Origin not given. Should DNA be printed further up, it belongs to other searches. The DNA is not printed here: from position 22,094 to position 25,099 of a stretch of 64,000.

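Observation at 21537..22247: Third gene wedged between mod and res of a Type III R-M operon, with a HEPN-like R-x4-H motif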

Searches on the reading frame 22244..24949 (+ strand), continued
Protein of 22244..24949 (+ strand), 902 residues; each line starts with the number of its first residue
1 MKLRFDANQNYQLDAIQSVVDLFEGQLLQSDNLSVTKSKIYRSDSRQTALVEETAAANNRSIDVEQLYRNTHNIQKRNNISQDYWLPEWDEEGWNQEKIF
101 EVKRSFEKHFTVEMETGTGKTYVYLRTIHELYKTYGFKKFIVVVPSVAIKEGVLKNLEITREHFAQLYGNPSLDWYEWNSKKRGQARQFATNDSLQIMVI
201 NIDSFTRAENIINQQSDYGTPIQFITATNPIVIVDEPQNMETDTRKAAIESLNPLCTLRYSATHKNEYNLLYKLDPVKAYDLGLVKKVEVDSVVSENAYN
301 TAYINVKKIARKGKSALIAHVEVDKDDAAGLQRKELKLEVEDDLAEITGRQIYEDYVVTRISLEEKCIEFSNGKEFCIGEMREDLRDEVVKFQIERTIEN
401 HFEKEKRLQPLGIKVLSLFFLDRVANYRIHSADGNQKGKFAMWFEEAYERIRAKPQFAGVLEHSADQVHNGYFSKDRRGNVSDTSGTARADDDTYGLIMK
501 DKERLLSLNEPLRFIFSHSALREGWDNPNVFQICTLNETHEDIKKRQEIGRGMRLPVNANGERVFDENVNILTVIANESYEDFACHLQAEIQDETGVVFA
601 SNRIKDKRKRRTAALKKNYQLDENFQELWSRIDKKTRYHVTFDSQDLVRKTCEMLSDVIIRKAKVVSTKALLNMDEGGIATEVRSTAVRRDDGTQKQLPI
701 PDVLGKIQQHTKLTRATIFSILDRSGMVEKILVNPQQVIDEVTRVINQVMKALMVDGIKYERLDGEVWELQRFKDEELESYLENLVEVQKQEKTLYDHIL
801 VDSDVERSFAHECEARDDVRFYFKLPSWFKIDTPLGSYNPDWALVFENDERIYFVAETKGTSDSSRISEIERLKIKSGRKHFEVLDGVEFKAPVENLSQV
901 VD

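Call 82: get_annotated_region(hit=H10, flank=4000)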
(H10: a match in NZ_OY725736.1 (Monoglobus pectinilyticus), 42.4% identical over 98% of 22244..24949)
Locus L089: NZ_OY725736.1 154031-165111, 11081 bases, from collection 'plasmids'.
description: Monoglobus pectinilyticus strain Ruminococcaceae species TSDC17.2-1.2 plasmid 12, complete sequence
organism: Monoglobus pectinilyticus (NCBI taxid 1981510)
taxonomy: Bacteria; Bacillota; Clostridia; Monoglobales; Monoglobaceae; Monoglobus; Monoglobus pectinilyticus
host: -; source: -; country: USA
typing (MOB-suite, as given by PLSDB): non-mobilizable
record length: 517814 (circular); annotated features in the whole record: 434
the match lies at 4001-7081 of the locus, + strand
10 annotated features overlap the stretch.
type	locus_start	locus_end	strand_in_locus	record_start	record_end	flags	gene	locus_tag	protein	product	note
CDS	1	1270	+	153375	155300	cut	-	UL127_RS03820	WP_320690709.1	site-specific DNA-methyltransferase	GO:0006306 - DNA methylation [Evidence IEA]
CDS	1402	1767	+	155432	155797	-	-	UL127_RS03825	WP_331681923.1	transposase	GO:0006313 - DNA transposition [Evidence IEA]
CDS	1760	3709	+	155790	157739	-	-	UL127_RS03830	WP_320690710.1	site-specific DNA-methyltransferase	GO:0006306 - DNA methylation [Evidence IEA]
CDS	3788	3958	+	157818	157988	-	-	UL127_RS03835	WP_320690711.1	hypothetical protein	-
CDS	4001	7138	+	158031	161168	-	-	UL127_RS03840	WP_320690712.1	DEAD/DEAH box helicase family protein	-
CDS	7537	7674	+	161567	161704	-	-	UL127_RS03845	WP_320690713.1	hypothetical protein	-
CDS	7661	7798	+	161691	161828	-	-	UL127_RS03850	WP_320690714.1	hypothetical protein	-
CDS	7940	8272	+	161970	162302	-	-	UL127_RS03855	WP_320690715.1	cupin domain-containing protein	-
CDS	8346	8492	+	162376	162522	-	-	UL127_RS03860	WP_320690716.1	hypothetical protein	-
CDS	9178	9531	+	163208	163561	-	-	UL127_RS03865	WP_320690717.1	TnpV protein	-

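Call 83: get_annotated_region(hit=H12, flank=4000)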
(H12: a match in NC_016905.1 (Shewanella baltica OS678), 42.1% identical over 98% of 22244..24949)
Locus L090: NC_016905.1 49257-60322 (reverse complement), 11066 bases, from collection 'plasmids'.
description: Shewanella baltica OS678 plasmid pSBAL67801, complete sequence
organism: Shewanella baltica OS678 (NCBI taxid 693973)
taxonomy: Bacteria; Pseudomonadota; Gammaproteobacteria; Alteromonadales; Shewanellaceae; Shewanella; Shewanella baltica; Shewanella baltica OS678
host: -; source: -; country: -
typing (MOB-suite, as given by PLSDB): conjugative; replicon rep_cluster_559; relaxase MOBF; mating-pair formation MPF_F
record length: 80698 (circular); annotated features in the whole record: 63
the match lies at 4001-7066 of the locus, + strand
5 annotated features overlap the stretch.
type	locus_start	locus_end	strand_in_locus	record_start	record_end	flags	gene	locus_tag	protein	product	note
CDS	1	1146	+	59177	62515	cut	-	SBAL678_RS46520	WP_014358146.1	helicase-related protein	-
CDS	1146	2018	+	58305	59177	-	-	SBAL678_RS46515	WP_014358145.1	DUF4391 domain-containing protein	-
CDS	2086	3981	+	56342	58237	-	-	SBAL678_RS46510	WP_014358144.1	site-specific DNA-methyltransferase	GO:0006306 - DNA methylation [Evidence IEA]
CDS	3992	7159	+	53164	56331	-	-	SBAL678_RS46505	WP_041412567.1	DEAD/DEAH box helicase family protein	-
CDS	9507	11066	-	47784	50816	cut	-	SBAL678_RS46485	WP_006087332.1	Tn3 family transposase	-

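Call 86: search_dna_similar(query=window:22244-24949:+, collection=plasmids, mode=protein, max_rows=60, max_evalue=1e-50)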
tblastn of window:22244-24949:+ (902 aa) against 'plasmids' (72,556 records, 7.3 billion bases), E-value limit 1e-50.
Records with a match: 148; places in all: 150; records where one place covers at least 80% of the query: 25.
Best place of each record, by identity: <60% 148.
By first word of the organism name: Enterococcus 24; Bacillus 17; Listeria 16; Escherichia 15; Acinetobacter 11; Lactococcus 9; Aeromonas 6; Vibrio 3; Lactiplantibacillus 3; Staphylococcus 3; and 36 more.
By predicted mobility (MOB-suite, as given by PLSDB): non-mobilizable 63; mobilizable 54; conjugative 31.
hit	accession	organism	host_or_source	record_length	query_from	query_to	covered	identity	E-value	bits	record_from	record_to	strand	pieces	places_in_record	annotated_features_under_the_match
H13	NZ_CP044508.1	Chryseobacterium sp.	Silurus asotus,Whole genome ...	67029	1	901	100%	50.2%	0e+0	830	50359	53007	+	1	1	DEAD/DEAH box helicase family protein | PDDEXK nuclease domain-containing protein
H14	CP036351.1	Planctomycetes bacterium K2D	-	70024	1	900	100%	47.0%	0e+0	788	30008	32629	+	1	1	Type III restriction enzyme, res subunit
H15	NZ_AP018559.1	Hydrogenophilus thermoluteolus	-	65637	1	886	98%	46.9%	0e+0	771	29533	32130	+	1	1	DEAD/DEAH box helicase family protein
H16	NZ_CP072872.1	Rhizobium sp. NLR16a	lentil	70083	1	900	100%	44.7%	8e-154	745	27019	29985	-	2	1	DEAD/DEAH box helicase family protein | DUF262 domain-containing protein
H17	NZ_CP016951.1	Cupriavidus taiwanensis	Mimosa,single cell,nodules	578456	1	901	100%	44.3%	2e-158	735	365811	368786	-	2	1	DEAD/DEAH box helicase family protein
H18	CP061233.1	Escherichia coli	Sheep,cell culture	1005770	1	901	100%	42.8%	3e-142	718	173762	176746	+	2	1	none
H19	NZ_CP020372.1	Candidatus Thiodictyon syntrophicum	meromictic lake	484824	1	896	99%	42.9%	6e-142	686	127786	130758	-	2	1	DEAD/DEAH box helicase family protein | virulence RhuM family protein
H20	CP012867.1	Persicobacter sp. JZB09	cell culture,soil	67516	1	885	98%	42.1%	3e-148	710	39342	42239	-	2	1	record has no annotation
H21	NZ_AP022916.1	Bacillus cereus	-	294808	1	895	99%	40.8%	5e-115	604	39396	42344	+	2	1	DEAD/DEAH box helicase family protein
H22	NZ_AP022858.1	Bacillus cereus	-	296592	1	895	99%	40.8%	5e-115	604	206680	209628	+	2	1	DEAD/DEAH box helicase family protein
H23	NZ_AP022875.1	Bacillus cereus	-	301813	1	895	99%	40.8%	5e-115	604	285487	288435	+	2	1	DEAD/DEAH box helicase family protein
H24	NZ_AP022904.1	Bacillus cereus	-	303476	1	895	99%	40.8%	5e-115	604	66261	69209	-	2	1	DEAD/DEAH box helicase family protein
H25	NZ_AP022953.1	Bacillus cereus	-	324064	1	895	99%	40.8%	5e-115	604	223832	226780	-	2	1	DEAD/DEAH box helicase family protein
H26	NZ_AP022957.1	Bacillus cereus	-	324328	1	895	99%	40.8%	5e-115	604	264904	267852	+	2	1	DEAD/DEAH box helicase family protein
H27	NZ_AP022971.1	Bacillus cereus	-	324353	1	895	99%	40.8%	5e-115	604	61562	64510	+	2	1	DEAD/DEAH box helicase family protein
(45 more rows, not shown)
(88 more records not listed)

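Call 90: search_protein_families(library=pfam, proteins=[L081:3997-5001:+, L082:3270-4964:+, L083:3919-5001:+, L084:3733-5001:+, L089:3788-3955:+], max_evalue=0.01)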
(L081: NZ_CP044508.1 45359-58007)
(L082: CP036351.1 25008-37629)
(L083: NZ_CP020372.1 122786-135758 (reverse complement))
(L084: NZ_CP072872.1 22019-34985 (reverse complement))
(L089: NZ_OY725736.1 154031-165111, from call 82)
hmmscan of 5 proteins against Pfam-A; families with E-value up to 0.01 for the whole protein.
L081:3997-5001:+ (335 aa): 2 families
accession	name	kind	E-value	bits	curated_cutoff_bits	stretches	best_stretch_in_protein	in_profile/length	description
PF06250.17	YhcG_C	-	3.4e-50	170.4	32.5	1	165-316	2-156/157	YhcG PDDEXK nuclease domain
PF17761.7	DUF1016_N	-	1.5e-44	151.9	32.8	1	13-148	2-137/137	DUF1016 N-terminal domain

L082:3270-4964:+ (565 aa): 2 families
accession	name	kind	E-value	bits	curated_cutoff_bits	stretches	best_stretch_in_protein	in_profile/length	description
PF03235.19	GmrSD_N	-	1.1e-29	104.4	33.2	1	8-253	1-198/199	GmrSD restriction endonuclease, N-terminal domain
PF07510.16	GmrSD_C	-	0.00063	20.1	23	1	457-507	50-100/138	GmrSD restriction endonucleases, C-terminal domain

L083:3919-5001:+ (361 aa): 1 family
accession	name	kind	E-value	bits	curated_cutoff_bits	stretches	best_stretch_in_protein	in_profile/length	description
PF13310.11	Virulence_RhuM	-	3.1e-108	361.3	33.7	1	78-326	2-249/252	Virulence protein RhuM family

L084:3733-5001:+ (423 aa): 4 families
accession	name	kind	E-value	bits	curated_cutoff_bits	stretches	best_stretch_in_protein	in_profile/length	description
PF03235.19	GmrSD_N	-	6.1e-18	66.1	33.2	1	23-159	14-196/199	GmrSD restriction endonuclease, N-terminal domain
PF01844.29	HNH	-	5.1e-09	36.6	21.4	1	370-413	3-46/47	HNH endonuclease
PF14279.12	HNH_5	-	9.5e-06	25.9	27.5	1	379-417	11-49/56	HNH endonuclease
PF02945.21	Endonuclease_7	-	0.0078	16.5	23.6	0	349-410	10-62/82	Recombination endonuclease VII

L089:3788-3955:+ (56 aa): 0 families
